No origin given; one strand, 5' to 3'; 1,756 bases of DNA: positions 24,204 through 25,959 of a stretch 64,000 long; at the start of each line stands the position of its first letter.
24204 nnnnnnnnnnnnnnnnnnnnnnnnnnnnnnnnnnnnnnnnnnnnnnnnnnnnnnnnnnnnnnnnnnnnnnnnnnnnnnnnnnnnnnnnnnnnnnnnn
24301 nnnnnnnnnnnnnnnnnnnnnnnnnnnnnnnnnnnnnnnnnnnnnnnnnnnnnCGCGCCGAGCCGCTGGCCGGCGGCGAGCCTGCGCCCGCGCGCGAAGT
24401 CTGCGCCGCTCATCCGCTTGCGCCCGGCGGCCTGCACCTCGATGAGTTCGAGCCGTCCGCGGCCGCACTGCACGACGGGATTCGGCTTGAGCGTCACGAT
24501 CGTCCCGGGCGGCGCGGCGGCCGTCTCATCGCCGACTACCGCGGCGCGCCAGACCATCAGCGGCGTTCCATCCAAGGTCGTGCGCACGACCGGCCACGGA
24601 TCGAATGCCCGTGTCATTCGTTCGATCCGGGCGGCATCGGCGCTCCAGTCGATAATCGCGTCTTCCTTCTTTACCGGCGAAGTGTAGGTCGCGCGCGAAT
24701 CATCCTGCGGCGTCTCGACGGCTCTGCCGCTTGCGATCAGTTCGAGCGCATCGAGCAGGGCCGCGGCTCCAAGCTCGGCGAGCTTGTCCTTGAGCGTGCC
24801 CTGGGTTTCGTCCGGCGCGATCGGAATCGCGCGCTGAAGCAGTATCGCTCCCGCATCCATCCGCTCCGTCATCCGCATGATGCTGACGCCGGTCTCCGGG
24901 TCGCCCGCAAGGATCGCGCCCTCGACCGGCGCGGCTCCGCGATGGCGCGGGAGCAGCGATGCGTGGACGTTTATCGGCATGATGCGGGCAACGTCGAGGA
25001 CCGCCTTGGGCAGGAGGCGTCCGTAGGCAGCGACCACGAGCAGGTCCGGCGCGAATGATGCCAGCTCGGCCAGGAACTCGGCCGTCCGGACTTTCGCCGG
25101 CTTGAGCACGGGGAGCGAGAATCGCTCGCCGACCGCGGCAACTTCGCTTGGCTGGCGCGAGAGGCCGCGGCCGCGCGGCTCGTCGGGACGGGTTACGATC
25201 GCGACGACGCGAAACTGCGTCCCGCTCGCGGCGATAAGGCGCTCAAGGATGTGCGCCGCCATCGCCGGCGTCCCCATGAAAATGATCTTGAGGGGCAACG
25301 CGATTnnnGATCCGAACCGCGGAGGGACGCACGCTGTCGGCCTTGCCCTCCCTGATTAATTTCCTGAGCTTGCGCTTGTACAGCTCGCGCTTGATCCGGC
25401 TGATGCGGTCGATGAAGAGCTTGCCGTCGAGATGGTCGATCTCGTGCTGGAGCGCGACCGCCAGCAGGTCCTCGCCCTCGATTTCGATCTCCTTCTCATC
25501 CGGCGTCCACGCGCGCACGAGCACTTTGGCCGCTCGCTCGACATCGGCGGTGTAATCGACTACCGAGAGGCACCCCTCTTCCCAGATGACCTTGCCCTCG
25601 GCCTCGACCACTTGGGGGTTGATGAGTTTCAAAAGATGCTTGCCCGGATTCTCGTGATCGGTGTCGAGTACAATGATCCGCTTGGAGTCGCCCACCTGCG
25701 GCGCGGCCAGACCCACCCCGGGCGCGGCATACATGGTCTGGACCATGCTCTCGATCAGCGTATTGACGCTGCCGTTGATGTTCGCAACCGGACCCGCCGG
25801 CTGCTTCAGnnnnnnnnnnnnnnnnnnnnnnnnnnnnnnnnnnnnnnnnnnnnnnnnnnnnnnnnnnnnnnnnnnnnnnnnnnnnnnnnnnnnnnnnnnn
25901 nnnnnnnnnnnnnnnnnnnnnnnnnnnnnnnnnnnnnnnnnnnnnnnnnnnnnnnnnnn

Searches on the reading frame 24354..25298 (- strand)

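Call 67: search_protein_families(library=pfam, proteins=[window:24354-25298:-], max_evalue=0.0001)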
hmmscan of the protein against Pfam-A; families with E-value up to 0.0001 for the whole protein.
window:24354-25298:- (315 aa): 2 families
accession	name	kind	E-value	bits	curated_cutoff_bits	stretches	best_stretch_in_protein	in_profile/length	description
PF00551.24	Formyl_trans_N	-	8.3e-44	149.9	26.1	1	4-185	2-181/181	Formyl transferase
PF02911.23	Formyl_trans_C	-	3.1e-26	91.9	21.1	1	209-305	2-99/100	Formyl transferase, C-terminal domain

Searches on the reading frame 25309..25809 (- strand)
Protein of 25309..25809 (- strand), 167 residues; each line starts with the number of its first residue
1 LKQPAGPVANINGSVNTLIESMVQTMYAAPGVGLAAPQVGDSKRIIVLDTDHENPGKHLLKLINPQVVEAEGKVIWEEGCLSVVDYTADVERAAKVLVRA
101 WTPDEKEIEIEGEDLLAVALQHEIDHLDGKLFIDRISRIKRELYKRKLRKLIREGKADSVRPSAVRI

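Call 67: search_protein_families(library=pfam, proteins=[window:25309-25809:-], max_evalue=0.0001)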
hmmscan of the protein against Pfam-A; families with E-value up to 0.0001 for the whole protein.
window:25309-25809:- (167 aa): 1 family
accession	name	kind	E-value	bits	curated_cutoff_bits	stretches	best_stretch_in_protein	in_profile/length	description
PF01327.26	Pep_deformylase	-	3.3e-44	150.7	22.8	1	1-141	12-155/156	Polypeptide deformylase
